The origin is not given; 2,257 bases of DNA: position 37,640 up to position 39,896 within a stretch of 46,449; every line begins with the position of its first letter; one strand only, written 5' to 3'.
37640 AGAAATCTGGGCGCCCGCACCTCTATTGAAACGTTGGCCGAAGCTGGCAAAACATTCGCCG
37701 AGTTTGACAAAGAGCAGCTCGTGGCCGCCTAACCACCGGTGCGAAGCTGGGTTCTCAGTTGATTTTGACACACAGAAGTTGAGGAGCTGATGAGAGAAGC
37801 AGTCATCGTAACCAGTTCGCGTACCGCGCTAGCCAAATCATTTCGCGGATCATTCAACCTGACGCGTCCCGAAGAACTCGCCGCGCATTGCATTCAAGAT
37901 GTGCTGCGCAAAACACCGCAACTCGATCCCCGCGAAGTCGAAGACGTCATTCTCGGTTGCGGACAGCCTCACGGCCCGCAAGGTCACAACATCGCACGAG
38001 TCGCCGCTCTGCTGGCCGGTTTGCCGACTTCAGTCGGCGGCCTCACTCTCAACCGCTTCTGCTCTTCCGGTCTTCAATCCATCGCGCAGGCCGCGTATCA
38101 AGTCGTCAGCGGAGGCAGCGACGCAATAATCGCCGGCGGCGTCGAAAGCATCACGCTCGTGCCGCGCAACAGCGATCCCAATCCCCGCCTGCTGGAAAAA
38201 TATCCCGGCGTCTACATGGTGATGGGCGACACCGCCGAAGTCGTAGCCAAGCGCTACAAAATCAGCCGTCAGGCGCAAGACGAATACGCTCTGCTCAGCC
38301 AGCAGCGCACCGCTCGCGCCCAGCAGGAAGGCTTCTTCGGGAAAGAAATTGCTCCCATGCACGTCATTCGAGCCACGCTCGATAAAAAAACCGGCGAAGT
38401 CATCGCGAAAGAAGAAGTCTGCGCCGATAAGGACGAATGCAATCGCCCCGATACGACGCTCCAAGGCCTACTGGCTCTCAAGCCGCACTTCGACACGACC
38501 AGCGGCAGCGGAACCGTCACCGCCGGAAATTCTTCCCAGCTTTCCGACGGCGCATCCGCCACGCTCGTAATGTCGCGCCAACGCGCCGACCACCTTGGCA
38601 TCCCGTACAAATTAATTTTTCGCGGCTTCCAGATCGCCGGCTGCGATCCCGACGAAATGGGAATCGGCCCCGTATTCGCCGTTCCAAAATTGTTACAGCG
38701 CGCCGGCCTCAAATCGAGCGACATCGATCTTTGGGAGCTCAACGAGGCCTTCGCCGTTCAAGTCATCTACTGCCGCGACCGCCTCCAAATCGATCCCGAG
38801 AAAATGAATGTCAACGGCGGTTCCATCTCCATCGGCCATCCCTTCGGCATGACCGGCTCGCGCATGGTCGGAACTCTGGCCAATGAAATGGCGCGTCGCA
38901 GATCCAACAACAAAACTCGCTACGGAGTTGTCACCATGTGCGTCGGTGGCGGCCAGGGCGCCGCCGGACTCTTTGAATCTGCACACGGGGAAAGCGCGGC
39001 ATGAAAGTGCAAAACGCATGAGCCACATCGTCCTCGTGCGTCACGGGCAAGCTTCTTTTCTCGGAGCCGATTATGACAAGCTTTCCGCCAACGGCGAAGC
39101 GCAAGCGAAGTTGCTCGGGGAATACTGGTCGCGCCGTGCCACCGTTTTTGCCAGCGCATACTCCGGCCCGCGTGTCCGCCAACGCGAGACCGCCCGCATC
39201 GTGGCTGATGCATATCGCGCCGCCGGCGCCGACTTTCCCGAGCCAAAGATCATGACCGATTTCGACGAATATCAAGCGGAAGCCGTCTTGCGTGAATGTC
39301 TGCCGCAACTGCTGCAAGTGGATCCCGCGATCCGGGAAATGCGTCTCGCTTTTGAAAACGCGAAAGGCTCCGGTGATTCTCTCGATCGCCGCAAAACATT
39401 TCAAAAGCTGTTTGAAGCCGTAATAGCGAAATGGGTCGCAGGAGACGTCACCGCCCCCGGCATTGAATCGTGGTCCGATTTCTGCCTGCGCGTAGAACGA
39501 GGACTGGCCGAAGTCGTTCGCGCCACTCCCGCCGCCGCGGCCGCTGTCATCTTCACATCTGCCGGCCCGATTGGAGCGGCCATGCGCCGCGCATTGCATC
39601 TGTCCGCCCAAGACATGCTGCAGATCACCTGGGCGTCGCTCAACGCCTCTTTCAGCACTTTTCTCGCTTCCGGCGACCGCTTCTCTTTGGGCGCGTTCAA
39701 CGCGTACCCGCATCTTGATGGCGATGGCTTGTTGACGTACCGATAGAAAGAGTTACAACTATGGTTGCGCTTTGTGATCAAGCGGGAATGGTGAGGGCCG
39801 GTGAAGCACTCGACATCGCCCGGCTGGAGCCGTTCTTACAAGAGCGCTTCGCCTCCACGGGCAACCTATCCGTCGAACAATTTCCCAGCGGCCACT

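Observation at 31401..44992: TetR-led 12-gene array: beta-oxidation core plus kinase, phosphatase, enone reductase, ADH, SDR and hydrolase; candidate catabolon for 4-hydroxy/4-oxo lipids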

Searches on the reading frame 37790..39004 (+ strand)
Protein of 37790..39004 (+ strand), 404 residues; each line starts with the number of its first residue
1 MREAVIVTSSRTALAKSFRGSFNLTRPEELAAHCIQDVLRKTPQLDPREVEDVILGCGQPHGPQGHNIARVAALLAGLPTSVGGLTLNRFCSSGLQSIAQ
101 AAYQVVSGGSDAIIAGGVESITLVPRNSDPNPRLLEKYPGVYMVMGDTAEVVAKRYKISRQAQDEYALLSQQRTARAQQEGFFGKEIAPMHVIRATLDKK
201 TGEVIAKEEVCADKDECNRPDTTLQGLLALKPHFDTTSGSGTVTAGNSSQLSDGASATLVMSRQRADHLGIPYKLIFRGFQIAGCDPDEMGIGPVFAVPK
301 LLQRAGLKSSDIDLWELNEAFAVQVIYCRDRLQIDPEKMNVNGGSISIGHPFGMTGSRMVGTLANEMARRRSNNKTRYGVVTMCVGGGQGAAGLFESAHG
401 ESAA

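Call 4: search_protein_families(library=pfam, proteins=[window:37790-39004:+])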
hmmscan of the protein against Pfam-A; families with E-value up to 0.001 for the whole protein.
window:37790-39004:+ (404 aa): 2 families
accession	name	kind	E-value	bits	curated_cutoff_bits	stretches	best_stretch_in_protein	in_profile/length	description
PF00108.29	Thiolase_N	-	1.3e-62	212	26.4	1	5-263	2-259/260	Thiolase, N-terminal domain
PF02803.24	Thiolase_C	-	7.4e-44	148.8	27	1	277-396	7-122/123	Thiolase, C-terminal domain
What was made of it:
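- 37790..39004 (+): 3-ketoacyl-CoA thiolase. Pfam Thiolase_N/C (call 4).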

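Call 7: search_protein_families(library=ncbifam, proteins=[window:37790-39004:+], max_evalue=0.00001)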
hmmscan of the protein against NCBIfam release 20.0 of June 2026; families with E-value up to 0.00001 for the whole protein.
window:37790-39004:+ (404 aa): 34 families (the best 25 are shown)
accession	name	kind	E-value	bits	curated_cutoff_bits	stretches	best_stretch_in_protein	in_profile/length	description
NF005494.0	PRK07108.1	equivalog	2.2e-147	491.1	615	1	1-396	1-390/392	acetyl-CoA C-acyltransferase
NF005805.0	PRK07661.1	equivalog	4.4e-129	430.8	633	1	1-396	1-389/391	acetyl-CoA C-acetyltransferase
TIGR01930.1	AcCoA-C-Actrans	subfamily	1.9e-128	428.7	240.55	1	6-396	1-385/385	acetyl-CoA C-acyltransferase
NF006553.0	PRK09052.1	equivalog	1.4e-122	409.6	567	1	2-397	6-398/399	acetyl-CoA C-acyltransferase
NF006510.0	PRK08947.1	equivalog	1.5e-109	366.5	519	1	1-396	1-385/387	acetyl-CoA C-acyltransferase FadA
NF005890.0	PRK07851.1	equivalog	1.6e-107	360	580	2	131-396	159-403/406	acetyl-CoA C-acetyltransferase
NF004853.0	PRK06205.1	subfamily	4.3e-105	352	551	2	143-398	159-403/404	acetyl-CoA C-acetyltransferase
TIGR02445.1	fadA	equivalog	2.9e-103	345.8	591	1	4-397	2-384/385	acetyl-CoA C-acyltransferase FadA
NF006551.0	PRK09050.1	subfamily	1.2e-94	317.7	605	2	131-396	151-399/401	3-oxoadipyl-CoA thiolase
TIGR02430.1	pcaF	equivalog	6.7e-94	315.2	597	2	131-396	150-398/400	3-oxoadipyl-CoA thiolase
NF005033.0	PRK06445.1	equivalog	7e-91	305.3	511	1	3-396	4-393/395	acetyl-CoA C-acetyltransferase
NF006552.0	PRK09051.1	subfamily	1.1e-89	301.5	565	1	1-397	3-394/395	beta-ketothiolase BktB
NF006090.0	PRK08242.1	equivalog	3.3e-88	296.5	514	1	1-396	1-400/402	acetyl-CoA C-acetyltransferase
NF042999.1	bketothiol_BktB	equivalog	2.7e-85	287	725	1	2-397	3-393/394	beta-ketothiolase BktB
NF004206.0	PRK05656.1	subfamily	1.4e-84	284.4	688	2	144-392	156-387/392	acetyl-CoA C-acetyltransferase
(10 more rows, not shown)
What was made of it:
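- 37790..39004 (+): NCBIfam TIGR01930, 429 bits against a cut-off of 241 (call 7).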

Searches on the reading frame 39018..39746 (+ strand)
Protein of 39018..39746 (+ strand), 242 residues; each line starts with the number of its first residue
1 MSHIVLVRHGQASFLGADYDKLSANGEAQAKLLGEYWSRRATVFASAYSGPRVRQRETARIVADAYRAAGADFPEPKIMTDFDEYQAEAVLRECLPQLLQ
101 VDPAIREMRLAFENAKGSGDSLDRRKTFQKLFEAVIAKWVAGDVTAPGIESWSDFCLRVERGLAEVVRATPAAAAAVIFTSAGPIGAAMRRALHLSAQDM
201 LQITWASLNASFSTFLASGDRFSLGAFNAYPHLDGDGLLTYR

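Call 4: search_protein_families(library=pfam, proteins=[window:39018-39743:+])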
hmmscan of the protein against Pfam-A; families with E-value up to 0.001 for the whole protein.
seq(242 aa): 1 family
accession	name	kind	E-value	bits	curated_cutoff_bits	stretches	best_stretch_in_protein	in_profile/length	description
PF00300.27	His_Phos_1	-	7.8e-18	65.3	21.7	2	129-228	94-192/194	Histidine phosphatase superfamily (branch 1)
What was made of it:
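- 39018..39746 (+): Histidine-phosphatase-fold protein of a distinct subfamily. It keeps the RHG nucleophile but lacks the canonical second His. It is the conserved neighbour of the kinase, and its function is unknown. Pfam His_Phos_1, 65 bits against a cut-off of 21.7 (call 4).
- On Histidine phosphatase superfamily, branch 1: 39018-39746: 65.3 bits against a cut-off of 21.7, in two stretches (call 4).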

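Call 7: search_protein_families(library=ncbifam, proteins=[window:39018-39746:+], max_evalue=0.00001)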
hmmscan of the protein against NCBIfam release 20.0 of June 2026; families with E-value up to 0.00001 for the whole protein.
window:39018-39746:+ (242 aa): 2 families
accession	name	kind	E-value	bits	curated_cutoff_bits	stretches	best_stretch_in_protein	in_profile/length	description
TIGR03162.1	ribazole_cobC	equivalog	4.1e-10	39.4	162.9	0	128-205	89-168/176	alpha-ribazole phosphatase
NF005567.0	PRK07238.1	equivalog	2.3e-08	33.8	326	0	3-82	179-262/378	bifunctional RNase H/acid phosphatase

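Call 36: search_solved_structures(query=window:39018-39746:+, max_evalue=0.01, show_alignments=3)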
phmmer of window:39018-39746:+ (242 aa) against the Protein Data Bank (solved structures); distinct sequences matched with E-value up to 0.01: 0.
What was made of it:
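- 39018..39746 (+): No solved structure matches by sequence (call 36).
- Tried and rejected: A sequence search of the PDB with the phosphatase found nothing at E <= 0.01 (call 36).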

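Call 38: find_homologous_proteins(query=window:39018-39746:+, max_evalue=0.00001)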
Query window:39018-39746:+ (242 aa): 1687 proteins with E <= 0.00001 among 4642 candidates; the best 120 are listed.
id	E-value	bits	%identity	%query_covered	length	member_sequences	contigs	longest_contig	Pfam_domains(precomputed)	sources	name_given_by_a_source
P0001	7.9e-149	512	95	100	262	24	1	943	PF00300.28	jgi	jgi:broad specificity phosphatase PhoE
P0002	4.0e-140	483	90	100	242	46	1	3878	PF00300.28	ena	-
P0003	1.4e-117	409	77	100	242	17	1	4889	PF00300.28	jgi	-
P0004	2.9e-117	408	76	100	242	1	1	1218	PF00300.28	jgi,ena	-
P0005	5.4e-117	407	76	100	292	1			PF00300.28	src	-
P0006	6.7e-117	407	74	100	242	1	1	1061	PF00300.28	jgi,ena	-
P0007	1.0e-115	403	74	100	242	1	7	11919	PF00300.28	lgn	-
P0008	1.7e-115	403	75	100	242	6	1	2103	PF00300.28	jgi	jgi:broad specificity phosphatase PhoE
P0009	5.7e-115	401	74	100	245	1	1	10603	PF00300.28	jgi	jgi:broad specificity phosphatase PhoE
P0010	1.0e-114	400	76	100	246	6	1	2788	PF00300.28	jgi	jgi:broad specificity phosphatase PhoE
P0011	1.1e-114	400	75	100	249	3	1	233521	PF00300.28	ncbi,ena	-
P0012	1.6e-114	399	74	100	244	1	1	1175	PF00300.28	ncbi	-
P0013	1.8e-114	399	76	100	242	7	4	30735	PF00300.28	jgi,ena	jgi:broad specificity phosphatase PhoE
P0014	2.6e-114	399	75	100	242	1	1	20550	PF00300.28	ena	-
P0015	3.0e-114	398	74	100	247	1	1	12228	PF00300.28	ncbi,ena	-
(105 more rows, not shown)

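Call 44: search_solved_structures(query=A1, max_evalue=10, show_alignments=3)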
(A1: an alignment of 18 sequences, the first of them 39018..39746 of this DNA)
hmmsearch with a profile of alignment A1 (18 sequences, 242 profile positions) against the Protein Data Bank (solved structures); distinct sequences matched with E-value up to 10: 17.
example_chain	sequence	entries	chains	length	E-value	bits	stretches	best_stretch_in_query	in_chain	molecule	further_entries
3c7t_A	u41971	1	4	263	0.0057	19.1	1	25-67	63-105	Ecdysteroid-phosphate phosphatase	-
3eoz_A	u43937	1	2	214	0.012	18.1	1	2-70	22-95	putative Phosphoglycerate mutase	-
3pgm_A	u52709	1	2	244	0.1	15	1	3-64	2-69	Phosphoglycerate mutase 1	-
2h0q_A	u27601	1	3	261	0.14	14.5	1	18-62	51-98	Suppressor of T-cell receptor signaling 1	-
3mbk_A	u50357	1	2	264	0.15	14.5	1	18-62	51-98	Ubiquitin-associated and SH3 domain-containing protein B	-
5wdi_A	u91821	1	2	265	0.15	14.5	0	22-65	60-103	Ubiquitin-associated and SH3 domain-containing protein A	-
2ikq_A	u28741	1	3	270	0.15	14.5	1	18-62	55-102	Suppressor of T-cell receptor signaling 1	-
4ij5_A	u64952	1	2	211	0.22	13.9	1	1-67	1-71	Phosphoserine phosphatase 1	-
1qhf_A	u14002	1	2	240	0.23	13.9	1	3-64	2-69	PROTEIN (PHOSPHOGLYCERATE MUTASE)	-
1bq3_D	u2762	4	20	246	0.24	13.8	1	3-64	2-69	PROTEIN (PHOSPHOGLYCERATE MUTASE 1) | PHOSPHOGLYCERATE MUTASE 1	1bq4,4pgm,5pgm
5w5g_A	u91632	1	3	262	0.25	13.8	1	18-62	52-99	Ubiquitin-associated and SH3 domain-containing protein B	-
5vr6_A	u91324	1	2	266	0.26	13.7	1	18-62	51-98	Ubiquitin-associated and SH3 domain-containing protein B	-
8u5m_A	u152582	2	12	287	0.29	13.5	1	18-62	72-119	Ubiquitin-associated and SH3 domain-containing protein B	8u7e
3mxo_A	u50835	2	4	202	0.84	12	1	3-63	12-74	Serine/threonine-protein phosphatase PGAM5, mitochondrial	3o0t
5muf_A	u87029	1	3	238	0.93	11.9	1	3-63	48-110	Serine/threonine-protein phosphatase PGAM5, mitochondrial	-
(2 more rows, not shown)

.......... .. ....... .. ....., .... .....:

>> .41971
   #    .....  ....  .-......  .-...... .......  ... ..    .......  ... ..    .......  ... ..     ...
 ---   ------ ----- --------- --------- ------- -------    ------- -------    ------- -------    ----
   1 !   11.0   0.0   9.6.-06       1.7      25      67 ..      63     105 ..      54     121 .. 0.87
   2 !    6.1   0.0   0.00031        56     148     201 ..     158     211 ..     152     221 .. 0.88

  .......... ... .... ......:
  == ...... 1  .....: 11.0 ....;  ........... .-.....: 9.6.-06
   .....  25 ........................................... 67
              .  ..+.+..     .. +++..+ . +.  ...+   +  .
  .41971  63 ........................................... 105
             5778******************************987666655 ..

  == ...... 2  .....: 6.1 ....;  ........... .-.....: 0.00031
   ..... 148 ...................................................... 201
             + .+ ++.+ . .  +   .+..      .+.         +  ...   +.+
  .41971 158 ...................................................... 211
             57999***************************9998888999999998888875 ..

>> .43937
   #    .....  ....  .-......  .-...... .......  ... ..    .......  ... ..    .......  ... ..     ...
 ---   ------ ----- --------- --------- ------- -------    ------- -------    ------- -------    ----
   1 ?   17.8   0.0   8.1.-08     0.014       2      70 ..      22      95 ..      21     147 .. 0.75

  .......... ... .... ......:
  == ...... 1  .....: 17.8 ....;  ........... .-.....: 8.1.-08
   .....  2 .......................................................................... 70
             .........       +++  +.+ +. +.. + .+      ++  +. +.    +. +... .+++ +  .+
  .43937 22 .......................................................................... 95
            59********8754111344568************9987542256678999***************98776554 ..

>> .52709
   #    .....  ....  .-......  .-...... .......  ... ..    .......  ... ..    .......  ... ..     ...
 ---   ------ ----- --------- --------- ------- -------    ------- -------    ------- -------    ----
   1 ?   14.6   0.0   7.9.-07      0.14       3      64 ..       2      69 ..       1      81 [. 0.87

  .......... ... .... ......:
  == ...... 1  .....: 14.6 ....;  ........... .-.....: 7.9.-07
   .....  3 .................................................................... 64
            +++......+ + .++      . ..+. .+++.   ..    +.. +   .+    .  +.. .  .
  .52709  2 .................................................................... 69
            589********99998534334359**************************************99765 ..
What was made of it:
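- On Histidine phosphatase superfamily, branch 1: 39018-39746: The motif is F-T-S-[G/A]-G-P. In the weak alignment to 3c7t, Ala182 aligns with the His of that structure (call 44).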

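Call 55: predict_structure(alignment_id=A1)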
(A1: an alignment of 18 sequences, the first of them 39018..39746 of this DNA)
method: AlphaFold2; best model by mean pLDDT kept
length: 242 residues; sequences in the alignment: 18
mean_pLDDT: 59.2   pTM: 0.58
mean pLDDT of the five models: 59.2, 57.0, 51.9, 49.4, 47.7
residues with pLDDT >= 90: 12; 70-90: 68; 50-70: 79; < 50: 83
segments of 3 or more residues with pLDDT < 50: 1-26, 175-178, 180-184, 195-242
pLDDT, mean of each block of 10 residues (from residue 1): 43 36 47 59 56 63 69 68 64 86 93 81 73 79 81 77 68 50 52 46 34 37 31 35 34
secondary structure, 60 per line:
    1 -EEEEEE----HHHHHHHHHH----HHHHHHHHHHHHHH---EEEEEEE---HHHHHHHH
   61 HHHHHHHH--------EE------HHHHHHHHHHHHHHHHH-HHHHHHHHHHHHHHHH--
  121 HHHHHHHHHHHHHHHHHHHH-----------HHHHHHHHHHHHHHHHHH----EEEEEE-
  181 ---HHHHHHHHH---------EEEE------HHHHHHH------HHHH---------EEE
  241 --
elements in order: E2-7 H12-21 H26-39 E43-49 H53-68 H85-101 H103-118 H121-140 H152-169 E174-179 H184-192 E202-205 H212-218 H225-228 E238-240
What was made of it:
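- Tried and rejected: The AlphaFold2 model of the phosphatase, built from an 18-sequence shallow alignment, was poor (mean pLDDT 59; call 55).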

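Call 86: search_protein_representatives(protein=window:39018-39746:+)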
Query: 242 residues. Proteins with E-value up to 0.001 (for the whole library): 2736; up to 1e-10: 1695; up to 1e-30: 294. The best 150 are listed.
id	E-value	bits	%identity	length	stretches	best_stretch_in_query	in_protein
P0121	9.8e-75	267.5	53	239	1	1-242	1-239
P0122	4.9e-74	265.2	54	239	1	1-242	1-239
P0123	7.1e-64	232.0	47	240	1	1-242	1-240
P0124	5.5e-63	229.0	68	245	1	72-231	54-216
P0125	5.5e-58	212.7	45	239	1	2-242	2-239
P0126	3.4e-57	210.1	42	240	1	1-242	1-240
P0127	3.8e-56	206.7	46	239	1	1-242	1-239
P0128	5.5e-55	202.9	52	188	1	1-191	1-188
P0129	5.9e-55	202.8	42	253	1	2-242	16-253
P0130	2.0e-54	201.0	45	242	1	1-242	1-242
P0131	9.5e-54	198.8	41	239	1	1-242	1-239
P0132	5.1e-53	196.4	43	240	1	1-242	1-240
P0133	7.2e-53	196.0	43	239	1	1-242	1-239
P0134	1.3e-52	195.1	44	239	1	1-242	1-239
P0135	7.2e-52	192.7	42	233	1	7-242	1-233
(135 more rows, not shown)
